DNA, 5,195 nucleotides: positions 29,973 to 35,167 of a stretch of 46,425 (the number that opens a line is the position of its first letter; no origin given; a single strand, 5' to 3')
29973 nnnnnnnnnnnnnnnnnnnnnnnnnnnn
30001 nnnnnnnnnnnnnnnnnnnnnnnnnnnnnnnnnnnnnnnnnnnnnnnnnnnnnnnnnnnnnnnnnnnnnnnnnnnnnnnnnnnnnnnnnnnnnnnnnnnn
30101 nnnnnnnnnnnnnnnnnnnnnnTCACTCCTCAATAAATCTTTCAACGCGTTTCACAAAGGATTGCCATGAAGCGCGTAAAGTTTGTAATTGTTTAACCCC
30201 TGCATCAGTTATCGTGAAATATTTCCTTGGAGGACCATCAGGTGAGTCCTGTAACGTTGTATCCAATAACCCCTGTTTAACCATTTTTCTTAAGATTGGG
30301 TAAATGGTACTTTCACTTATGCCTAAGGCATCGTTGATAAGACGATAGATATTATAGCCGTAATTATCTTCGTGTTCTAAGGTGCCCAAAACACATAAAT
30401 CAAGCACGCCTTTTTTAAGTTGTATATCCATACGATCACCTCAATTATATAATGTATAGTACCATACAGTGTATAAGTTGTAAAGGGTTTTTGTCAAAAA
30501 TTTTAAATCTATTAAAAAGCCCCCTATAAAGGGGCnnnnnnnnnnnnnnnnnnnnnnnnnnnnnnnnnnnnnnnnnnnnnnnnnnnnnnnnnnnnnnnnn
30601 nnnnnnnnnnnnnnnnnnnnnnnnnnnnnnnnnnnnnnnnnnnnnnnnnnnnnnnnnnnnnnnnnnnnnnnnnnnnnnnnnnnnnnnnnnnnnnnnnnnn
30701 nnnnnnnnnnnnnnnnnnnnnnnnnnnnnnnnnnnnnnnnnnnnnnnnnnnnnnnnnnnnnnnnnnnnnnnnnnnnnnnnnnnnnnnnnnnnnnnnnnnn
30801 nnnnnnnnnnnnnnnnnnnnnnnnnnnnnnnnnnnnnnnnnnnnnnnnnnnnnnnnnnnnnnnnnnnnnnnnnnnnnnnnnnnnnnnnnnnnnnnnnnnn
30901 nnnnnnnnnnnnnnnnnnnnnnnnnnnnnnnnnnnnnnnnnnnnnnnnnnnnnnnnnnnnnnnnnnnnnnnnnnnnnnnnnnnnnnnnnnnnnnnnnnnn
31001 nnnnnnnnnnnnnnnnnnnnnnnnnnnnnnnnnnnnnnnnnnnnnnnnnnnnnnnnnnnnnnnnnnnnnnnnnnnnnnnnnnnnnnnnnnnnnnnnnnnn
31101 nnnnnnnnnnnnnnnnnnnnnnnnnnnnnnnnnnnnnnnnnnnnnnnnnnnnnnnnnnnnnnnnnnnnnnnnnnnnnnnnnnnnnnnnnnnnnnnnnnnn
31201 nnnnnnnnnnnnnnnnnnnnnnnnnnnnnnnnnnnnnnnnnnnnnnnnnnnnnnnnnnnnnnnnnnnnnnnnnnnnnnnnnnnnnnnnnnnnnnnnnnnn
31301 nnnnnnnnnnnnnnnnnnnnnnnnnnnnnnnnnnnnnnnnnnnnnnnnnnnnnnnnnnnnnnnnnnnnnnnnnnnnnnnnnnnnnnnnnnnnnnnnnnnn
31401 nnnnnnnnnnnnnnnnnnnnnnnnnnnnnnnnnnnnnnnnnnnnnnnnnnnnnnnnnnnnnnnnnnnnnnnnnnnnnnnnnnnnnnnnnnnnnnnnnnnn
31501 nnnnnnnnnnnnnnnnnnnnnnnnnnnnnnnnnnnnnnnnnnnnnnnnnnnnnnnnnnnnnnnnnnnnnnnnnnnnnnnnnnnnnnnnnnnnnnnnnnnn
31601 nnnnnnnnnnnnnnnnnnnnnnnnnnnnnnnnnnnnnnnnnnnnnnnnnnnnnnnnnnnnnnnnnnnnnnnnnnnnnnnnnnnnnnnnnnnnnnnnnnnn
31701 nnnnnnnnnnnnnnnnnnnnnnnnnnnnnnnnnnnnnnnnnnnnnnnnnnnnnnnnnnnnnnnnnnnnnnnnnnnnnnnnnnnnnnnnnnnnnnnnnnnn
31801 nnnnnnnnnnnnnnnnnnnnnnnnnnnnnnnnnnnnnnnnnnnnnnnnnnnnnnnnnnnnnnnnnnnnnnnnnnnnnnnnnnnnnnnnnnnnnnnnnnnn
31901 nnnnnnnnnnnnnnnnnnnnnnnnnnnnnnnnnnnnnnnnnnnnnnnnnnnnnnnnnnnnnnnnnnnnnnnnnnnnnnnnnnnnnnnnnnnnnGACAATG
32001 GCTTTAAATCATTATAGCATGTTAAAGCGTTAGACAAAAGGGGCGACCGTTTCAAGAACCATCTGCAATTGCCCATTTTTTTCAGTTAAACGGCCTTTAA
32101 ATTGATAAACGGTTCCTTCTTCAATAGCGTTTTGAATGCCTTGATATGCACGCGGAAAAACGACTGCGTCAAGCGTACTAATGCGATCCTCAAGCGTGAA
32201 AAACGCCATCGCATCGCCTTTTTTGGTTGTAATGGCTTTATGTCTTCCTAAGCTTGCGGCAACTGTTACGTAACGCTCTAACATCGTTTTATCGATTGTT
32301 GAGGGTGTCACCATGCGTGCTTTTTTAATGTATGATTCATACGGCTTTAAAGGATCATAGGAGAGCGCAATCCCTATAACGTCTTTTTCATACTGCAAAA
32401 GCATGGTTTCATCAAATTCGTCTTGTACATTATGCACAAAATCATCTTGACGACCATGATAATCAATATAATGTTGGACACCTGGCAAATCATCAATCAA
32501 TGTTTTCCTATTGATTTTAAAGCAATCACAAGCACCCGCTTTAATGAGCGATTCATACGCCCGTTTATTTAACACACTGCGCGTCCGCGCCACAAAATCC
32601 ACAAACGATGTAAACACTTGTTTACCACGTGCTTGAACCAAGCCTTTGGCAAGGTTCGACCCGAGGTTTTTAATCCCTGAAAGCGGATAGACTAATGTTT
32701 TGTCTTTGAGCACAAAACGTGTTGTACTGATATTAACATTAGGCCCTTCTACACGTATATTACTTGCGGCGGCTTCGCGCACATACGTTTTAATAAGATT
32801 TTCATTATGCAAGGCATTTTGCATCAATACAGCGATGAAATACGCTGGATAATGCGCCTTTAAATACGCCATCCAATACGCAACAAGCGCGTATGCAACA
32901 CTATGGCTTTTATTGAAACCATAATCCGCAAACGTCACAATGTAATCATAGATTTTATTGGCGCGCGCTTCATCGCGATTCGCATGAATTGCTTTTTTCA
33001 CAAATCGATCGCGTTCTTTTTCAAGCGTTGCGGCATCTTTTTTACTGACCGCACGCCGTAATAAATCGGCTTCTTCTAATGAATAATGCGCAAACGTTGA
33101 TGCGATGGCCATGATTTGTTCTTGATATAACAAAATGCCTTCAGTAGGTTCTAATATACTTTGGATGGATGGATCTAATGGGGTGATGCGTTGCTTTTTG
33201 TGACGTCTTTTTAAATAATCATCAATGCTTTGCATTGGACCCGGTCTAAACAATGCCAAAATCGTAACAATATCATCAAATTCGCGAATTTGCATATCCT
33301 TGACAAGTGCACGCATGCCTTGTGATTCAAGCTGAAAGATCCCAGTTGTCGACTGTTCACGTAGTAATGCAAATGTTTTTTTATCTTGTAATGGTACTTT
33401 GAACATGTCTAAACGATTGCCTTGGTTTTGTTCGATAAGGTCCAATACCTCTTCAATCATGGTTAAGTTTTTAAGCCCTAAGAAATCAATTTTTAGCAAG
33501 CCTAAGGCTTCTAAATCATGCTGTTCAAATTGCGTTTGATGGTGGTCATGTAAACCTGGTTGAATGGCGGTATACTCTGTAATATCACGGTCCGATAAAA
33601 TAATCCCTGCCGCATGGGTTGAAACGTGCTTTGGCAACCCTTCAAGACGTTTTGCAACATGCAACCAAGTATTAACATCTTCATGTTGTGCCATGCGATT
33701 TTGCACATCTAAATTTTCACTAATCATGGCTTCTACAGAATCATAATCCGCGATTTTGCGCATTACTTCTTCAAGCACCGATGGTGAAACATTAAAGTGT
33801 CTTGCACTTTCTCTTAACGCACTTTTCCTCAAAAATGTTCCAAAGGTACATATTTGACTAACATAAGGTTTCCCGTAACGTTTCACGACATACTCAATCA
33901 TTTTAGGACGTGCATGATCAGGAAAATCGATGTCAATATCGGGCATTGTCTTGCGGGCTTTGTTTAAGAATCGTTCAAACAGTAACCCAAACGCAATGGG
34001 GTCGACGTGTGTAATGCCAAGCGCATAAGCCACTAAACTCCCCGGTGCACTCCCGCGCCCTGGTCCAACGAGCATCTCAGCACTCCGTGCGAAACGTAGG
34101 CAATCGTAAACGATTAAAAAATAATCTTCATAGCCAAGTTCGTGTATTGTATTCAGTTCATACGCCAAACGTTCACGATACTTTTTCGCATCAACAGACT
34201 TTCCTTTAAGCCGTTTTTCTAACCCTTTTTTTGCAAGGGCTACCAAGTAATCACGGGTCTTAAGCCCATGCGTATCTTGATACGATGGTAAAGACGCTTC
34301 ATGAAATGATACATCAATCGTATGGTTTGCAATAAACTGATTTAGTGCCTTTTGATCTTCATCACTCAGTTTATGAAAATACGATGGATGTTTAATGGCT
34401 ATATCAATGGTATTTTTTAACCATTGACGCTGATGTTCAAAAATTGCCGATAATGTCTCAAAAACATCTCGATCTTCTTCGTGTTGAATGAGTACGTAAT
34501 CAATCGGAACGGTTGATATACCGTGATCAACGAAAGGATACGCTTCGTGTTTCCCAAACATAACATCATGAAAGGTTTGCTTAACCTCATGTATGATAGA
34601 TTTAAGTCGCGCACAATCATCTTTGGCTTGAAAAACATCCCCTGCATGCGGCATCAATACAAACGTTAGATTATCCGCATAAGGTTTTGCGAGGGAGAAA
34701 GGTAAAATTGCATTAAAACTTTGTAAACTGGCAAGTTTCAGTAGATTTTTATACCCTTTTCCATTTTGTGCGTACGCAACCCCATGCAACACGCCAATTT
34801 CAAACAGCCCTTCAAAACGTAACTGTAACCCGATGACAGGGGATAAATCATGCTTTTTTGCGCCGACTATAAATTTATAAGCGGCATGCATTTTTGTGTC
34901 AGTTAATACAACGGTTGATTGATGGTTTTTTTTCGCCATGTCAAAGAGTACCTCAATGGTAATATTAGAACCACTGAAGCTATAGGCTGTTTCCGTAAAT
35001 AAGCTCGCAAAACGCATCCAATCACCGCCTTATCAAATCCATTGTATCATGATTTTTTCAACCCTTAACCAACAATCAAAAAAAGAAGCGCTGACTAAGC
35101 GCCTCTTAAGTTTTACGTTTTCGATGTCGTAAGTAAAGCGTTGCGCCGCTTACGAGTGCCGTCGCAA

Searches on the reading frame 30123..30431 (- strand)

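Call 13: search_protein_families(library=pfam, proteins=[window:30123-30431:-], max_evalue=0.0001)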
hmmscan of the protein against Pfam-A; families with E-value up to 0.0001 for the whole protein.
window:30123-30431:- (102 aa): 2 families
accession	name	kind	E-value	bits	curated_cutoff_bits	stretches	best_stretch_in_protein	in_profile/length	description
PF03551.20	PadR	-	1.8e-18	66.8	27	1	14-83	1-74/75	Transcriptional regulator PadR-like family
PF13463.12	HTH_27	-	7.6e-05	23.3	22.2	1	10-78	4-68/68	Winged helix DNA-binding domain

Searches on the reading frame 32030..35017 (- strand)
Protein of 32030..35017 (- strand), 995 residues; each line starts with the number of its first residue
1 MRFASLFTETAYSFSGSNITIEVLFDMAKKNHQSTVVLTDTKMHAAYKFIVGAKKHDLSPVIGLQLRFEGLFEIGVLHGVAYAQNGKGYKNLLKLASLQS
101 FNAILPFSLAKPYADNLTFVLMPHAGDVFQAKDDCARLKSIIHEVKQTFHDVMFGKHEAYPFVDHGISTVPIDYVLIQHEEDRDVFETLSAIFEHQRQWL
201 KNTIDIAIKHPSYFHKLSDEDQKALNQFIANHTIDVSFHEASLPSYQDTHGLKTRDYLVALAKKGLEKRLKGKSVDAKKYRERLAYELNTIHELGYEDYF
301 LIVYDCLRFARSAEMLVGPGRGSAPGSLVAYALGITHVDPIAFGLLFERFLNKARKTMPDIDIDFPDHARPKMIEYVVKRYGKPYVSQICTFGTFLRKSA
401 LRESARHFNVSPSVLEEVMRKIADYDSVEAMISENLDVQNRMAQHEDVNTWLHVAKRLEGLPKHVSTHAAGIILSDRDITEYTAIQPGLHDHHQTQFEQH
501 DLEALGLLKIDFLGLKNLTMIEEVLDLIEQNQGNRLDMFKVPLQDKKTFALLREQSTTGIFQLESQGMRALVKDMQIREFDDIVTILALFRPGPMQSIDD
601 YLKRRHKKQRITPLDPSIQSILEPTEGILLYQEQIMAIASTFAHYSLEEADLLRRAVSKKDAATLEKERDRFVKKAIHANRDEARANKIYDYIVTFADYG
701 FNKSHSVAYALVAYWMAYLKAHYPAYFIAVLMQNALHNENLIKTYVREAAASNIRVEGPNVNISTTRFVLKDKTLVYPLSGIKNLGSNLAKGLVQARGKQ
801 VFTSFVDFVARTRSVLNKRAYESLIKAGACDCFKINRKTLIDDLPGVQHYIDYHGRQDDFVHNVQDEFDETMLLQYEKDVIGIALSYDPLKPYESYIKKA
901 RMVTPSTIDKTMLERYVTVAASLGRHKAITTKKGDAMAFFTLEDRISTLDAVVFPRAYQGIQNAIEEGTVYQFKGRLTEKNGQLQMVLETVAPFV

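Call 14: search_protein_families(library=pfam, proteins=[window:32030-35017:-], max_evalue=0.0001)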
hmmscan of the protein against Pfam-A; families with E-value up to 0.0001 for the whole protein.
window:32030-35017:- (995 aa): 5 families
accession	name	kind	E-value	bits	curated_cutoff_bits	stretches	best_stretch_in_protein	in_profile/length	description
PF07733.18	DNA_pol3_alpha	-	2.9e-86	289.7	23.9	1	257-514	2-260/260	Bacterial DNA polymerase III alpha NTPase domain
PF17657.6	DNA_pol3_finger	-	2e-58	196.9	22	1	517-678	1-164/166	Bacterial DNA polymerase III alpha subunit finger domain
PF14579.12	HHH_6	-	4.5e-23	81.7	25.6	1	754-840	2-90/90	Helix-hairpin-helix motif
PF02811.25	PHP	-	4.5e-13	50.3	26.4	1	10-150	6-153/164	PHP domain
PF01336.31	tRNA_anti-codon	-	3.3e-09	37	27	1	929-990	10-71/75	OB-fold nucleic acid binding domain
